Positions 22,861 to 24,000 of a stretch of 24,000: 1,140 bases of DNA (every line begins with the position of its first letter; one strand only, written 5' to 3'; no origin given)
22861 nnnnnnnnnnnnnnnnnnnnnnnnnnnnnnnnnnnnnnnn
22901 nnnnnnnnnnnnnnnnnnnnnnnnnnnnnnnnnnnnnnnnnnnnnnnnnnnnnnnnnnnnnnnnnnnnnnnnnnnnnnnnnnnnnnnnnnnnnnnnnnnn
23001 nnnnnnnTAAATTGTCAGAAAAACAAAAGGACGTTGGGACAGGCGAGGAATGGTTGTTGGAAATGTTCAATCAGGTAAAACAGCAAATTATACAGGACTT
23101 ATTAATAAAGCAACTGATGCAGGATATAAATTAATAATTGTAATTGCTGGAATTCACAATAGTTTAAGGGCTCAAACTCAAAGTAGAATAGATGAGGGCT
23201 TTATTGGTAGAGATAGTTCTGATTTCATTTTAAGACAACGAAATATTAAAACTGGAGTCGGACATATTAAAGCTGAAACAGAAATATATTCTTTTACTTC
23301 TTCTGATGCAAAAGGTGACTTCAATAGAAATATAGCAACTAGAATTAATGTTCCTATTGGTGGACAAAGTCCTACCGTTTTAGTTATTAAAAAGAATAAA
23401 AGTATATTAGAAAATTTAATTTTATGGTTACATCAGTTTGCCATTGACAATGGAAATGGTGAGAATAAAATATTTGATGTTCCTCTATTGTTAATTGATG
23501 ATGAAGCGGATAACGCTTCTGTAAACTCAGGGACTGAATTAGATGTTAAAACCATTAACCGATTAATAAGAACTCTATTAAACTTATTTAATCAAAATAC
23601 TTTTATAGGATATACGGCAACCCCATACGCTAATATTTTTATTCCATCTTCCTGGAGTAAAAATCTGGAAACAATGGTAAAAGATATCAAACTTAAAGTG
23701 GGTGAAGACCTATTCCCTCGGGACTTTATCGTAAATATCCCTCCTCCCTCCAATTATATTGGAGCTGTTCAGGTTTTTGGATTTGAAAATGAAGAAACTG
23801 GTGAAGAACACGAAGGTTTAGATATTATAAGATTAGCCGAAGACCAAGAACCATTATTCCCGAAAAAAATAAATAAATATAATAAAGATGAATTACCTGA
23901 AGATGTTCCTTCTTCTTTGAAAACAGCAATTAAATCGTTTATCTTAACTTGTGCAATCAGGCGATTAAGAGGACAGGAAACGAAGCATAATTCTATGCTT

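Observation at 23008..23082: The HNH stop codon is followed immediately and in frame by Z1-helicase coding sequence, and the Z1 protein has almost no N-terminus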

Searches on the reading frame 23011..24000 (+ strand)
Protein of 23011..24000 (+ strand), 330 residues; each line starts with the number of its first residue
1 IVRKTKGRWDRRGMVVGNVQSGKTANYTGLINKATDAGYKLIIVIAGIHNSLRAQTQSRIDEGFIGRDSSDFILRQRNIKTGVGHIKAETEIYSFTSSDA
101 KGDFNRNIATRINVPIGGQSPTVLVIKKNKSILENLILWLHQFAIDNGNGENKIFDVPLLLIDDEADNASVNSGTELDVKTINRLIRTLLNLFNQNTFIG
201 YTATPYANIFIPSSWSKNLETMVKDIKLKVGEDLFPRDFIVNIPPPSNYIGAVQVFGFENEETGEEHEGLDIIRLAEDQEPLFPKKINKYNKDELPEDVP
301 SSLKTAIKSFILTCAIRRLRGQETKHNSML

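Call 4: search_protein_families(library=pfam, proteins=[window:23011-24000:+], max_evalue=0.01)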
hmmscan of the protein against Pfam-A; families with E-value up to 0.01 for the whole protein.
window:23011-24000:+ (330 aa): 2 families
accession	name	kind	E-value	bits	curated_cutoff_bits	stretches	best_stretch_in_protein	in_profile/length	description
PF10593.14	Z1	-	1.4e-06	28.5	25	1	302-330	1-29/228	Z1 domain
PF04851.21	ResIII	-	0.0019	18.6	22.5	1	10-205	23-162/164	Type III restriction enzyme, res subunit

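Call 5: find_homologous_proteins(query=window:23011-24000:+, max_evalue=1e-10)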
Query window:23011-24000:+ (330 aa): 1964 proteins with E <= 1e-10 among 3483 candidates; the best 120 are listed.
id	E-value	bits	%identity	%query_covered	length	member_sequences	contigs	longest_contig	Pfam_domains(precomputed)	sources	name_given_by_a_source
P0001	1.7e-180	617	83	99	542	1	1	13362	PF10593.15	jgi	jgi:Z1 domain.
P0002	1.6e-173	594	82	99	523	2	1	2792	PF10593.15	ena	-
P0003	9.2e-173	592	90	89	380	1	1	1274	-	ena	-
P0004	3.1e-169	580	79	98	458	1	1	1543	-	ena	-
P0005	4.1e-157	540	74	99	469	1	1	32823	PF10593.15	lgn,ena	-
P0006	1.4e-156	539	74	99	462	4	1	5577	-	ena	-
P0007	1.3e-154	532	83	87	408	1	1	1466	-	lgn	-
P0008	2.1e-152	525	83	86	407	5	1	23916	-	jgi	jgi:hypothetical protein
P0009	1.4e-140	486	78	88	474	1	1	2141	-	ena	-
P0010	2.5e-137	475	78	85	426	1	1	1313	PF10593.15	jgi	jgi:hypothetical protein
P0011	7.2e-133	461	69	93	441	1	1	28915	-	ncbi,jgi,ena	jgi:hypothetical protein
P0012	6.8e-128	445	74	81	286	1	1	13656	-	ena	-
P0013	3.9e-121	422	62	99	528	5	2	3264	PF10593.15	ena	-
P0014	1.1e-120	421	62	99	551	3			PF10593.15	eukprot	eukprot:Opistho-1_new@81569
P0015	2.5e-120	420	61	99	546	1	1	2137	PF10593.15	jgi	jgi:hypothetical protein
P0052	1.9e-81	292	72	58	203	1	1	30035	-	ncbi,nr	ncbi:MAG: hypothetical protein IPO87_18820 [Flavobacteriales bacterium]|nr:hypothetical protein [Fla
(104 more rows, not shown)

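Call 8: find_encoding_contigs(protein=P0001, flank=10000, max_places=3)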
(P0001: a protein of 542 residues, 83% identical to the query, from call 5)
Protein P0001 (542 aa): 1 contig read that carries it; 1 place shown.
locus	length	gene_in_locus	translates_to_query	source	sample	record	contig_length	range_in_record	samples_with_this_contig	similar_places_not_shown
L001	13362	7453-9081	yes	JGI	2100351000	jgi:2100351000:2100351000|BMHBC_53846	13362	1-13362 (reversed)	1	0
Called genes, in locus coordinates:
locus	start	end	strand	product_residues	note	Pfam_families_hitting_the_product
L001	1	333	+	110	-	?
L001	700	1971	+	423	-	PF00145:DNA_methylase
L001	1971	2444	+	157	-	PF04025:RemA-like (weak), PF13589:HATPase_c_3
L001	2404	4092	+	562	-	PF02518:HATPase_c, PF14501:HATPase_c_5 (weak)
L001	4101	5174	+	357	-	-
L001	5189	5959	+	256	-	PF13020:NOV_C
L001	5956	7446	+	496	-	PF02518:HATPase_c (faint), PF13589:HATPase_c_3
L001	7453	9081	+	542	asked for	PF10593:Z1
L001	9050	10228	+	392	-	PF10593:Z1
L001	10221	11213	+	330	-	PF14390:DUF4420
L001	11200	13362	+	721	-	?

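Call 9: find_encoding_contigs(protein=P0008, flank=10000, max_places=3)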
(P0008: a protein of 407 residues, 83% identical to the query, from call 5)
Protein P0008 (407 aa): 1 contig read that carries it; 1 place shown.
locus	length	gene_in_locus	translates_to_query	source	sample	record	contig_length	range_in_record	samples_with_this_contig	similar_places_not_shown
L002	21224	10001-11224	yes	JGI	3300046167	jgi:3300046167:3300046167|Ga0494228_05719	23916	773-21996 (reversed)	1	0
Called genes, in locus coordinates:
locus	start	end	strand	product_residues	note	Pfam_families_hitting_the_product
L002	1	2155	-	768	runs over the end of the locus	-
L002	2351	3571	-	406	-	-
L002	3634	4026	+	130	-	-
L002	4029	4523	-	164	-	PF03350:UPF0114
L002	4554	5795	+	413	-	PF14088:DUF4268 (weak)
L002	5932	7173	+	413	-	PF00145:DNA_methylase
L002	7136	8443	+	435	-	PF15515:MvaI_BcnI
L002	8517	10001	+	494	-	PF02518:HATPase_c (weak), PF13589:HATPase_c_3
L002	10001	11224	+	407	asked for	-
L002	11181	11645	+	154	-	PF10593:Z1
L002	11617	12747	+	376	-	PF10593:Z1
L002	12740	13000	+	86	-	-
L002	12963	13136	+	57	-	-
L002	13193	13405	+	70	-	PF14390:DUF4420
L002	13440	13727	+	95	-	PF14390:DUF4420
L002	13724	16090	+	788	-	PF22879:AIPR_N, PF10592:AIPR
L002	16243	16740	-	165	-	-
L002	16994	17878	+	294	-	-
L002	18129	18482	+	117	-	PF00239:Resolvase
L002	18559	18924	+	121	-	PF07508:Recombinase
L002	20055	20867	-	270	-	PF00793:DAHP_synth_1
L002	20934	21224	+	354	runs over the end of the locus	?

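Call 10: find_encoding_contigs(protein=P0005, flank=10000, max_places=3)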
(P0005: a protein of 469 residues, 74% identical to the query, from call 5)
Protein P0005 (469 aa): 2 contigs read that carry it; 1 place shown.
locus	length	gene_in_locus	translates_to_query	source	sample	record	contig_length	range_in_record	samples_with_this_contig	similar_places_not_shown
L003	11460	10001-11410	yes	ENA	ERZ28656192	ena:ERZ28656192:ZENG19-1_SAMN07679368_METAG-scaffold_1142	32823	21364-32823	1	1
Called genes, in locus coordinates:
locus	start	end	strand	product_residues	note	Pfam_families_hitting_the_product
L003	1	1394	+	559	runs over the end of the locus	-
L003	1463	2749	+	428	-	-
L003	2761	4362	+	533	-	PF12469:Cmr2_N, PF22335:Cas10-Cmr2_palm2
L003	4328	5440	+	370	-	PF09700:Cas_Cmr3 (faint)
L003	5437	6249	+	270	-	PF03787:RAMPs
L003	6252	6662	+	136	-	PF09701:Cas_Cmr5 (weak)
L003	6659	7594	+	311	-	PF03787:RAMPs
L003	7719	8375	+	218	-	-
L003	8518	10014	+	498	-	PF02518:HATPase_c (weak), PF13589:HATPase_c_3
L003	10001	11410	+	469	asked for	PF10593:Z1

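Call 12: search_protein_families(library=padloc, proteins=[window:23011-24000:+], max_evalue=0.01)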
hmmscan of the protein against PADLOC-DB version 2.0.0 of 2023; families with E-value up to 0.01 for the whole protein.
window:23011-24000:+ (330 aa): 2 families
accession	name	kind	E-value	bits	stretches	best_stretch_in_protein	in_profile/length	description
PDLC02205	MzaC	-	6.9e-76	253.9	1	6-330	132-465/952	-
PDLC03202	Helicase_II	-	5.6e-20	69.2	2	119-209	116-199/621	Type II helicase domain protein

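Call 13: search_protein_families(library=ncbifam, proteins=[window:23011-24000:+], max_evalue=0.01)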
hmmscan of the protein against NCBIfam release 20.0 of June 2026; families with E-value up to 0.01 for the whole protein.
window:23011-24000:+ (330 aa): 1 family
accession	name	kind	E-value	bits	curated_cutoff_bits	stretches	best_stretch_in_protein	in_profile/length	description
NF041933.1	MzaC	equivalog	1.3e-85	288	1500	1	5-330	126-460/806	MZA anti-phage system associated Z1 domain-containing protein MzaC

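Call 21: find_encoding_contigs(protein=P0052, flank=10000, max_places=3)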
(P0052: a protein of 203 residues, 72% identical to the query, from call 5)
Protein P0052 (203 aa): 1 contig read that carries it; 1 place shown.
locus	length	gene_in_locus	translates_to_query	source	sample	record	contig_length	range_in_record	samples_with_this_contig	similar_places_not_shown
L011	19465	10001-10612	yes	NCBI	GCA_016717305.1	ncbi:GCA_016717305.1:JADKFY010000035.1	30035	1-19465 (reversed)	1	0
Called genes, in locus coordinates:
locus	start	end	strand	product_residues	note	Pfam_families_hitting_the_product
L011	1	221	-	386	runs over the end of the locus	PF00089:Trypsin, PF13365:Trypsin_2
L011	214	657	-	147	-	PF01047:MarR, PF12802:MarR_2, PF13463:HTH_27 (weak)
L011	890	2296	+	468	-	PF13585:CHU_C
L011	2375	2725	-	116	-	-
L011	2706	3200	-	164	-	-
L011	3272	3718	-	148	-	PF00011:HSP20, PF17886:ArsA_HSP20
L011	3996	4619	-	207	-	-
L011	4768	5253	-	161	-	-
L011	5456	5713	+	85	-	PF13560:HTH_31 (weak), PF01381:HTH_3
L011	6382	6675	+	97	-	-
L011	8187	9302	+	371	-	PF02518:HATPase_c (weak), PF13589:HATPase_c_3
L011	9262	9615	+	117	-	-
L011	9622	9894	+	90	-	-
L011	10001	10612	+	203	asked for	-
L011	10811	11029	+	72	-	PF10593:Z1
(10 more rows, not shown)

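Call 32: find_encoding_contigs(protein=P0003, flank=5000, max_places=3)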
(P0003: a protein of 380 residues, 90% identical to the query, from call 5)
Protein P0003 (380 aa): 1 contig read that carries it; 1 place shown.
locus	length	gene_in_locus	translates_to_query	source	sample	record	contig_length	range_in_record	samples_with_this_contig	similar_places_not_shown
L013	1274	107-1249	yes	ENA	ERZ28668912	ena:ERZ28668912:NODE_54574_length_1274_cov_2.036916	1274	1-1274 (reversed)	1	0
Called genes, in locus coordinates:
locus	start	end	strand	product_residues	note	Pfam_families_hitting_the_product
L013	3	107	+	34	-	?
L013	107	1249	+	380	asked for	-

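Call 55: search_protein_families(library=ncbifam, proteins=[L001:5956-7443:+, L002:8517-9998:+, L001:5189-5956:+, L001:4101-5171:+], max_evalue=0.001)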
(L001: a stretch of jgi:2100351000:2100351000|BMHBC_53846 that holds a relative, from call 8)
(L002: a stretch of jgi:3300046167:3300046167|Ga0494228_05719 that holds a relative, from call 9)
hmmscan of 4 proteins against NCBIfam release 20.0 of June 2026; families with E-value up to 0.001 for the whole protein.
L001:5956-7443:+ (496 aa): 5 families
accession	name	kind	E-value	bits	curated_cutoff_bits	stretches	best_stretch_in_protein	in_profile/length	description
NF041932.1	MzaB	equivalog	1.5e-118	396.2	850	1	22-495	1-478/480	MZA anti-phage system associated ATPase MzaB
NF050001.1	restrict_BbrUII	equivalog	2.7e-07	29.5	550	1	31-225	15-204/659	BbrUII/HgiDII family restriction enzyme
NF033792.0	ActS_PrrB_HisK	equivalog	3.2e-05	23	350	1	35-106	314-385/423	ActS/PrrB/RegB family redox-sensitive histidine kinase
TIGR00585.2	mutl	equivalog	0.00026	20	180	1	36-83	24-70/555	DNA mismatch repair endonuclease MutL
NF000951.0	PRK00095.2-1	equivalog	0.00096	17.9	391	0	33-123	25-115/559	DNA mismatch repair endonuclease MutL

L002:8517-9998:+ (494 aa): 7 families
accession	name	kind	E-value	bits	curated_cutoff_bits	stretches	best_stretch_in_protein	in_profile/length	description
NF041932.1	MzaB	equivalog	3.4e-118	395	850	1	20-491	1-476/480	MZA anti-phage system associated ATPase MzaB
NF050001.1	restrict_BbrUII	equivalog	1.1e-08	34.2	550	1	23-178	9-174/659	BbrUII/HgiDII family restriction enzyme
TIGR00585.2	mutl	equivalog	4.7e-06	25.8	180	1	36-82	26-71/555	DNA mismatch repair endonuclease MutL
NF003555.1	PRK05218.1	equivalog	1e-05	24.2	371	0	37-123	46-141/614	molecular chaperone HtpG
NF000953.0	PRK00095.2-4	equivalog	1.4e-05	24.2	693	1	34-98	26-89/611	DNA mismatch repair endonuclease MutL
NF000951.0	PRK00095.2-1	equivalog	2.3e-05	23.3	391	1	32-124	26-118/559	DNA mismatch repair endonuclease MutL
NF033792.0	ActS_PrrB_HisK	equivalog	8.7e-05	21.5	350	1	33-104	314-385/423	ActS/PrrB/RegB family redox-sensitive histidine kinase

L001:5189-5956:+ (256 aa): 0 families

L001:4101-5171:+ (357 aa): 6 families
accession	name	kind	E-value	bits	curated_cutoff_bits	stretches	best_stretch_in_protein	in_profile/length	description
NF051850.1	RespRegRprY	equivalog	1.2e-05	24.9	370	1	2-95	4-88/234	response regulator transcription factor RprY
NF045717.1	DVU0259_DivK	exception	0.00014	22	160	1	1-110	1-102/117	DVU0259 family response regulator domain-containing protein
NF045991.1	RespRegCtrARhodob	equivalog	0.00045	20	350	1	4-92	2-81/224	response regulator transcription factor CtrA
NF033117.2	vanR_ACDEGLN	exception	0.00065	19.3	350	0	5-97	1-83/226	VanR-ABDEGLN family response regulator transcription factor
NF007982.1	PRK10710.1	equivalog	0.00069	19.2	380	0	3-102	8-97/235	envelope stress response regulator BaeR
NF009972.0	PRK13435.1-3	subfamily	0.00093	19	119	0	2-110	16-114/146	response regulator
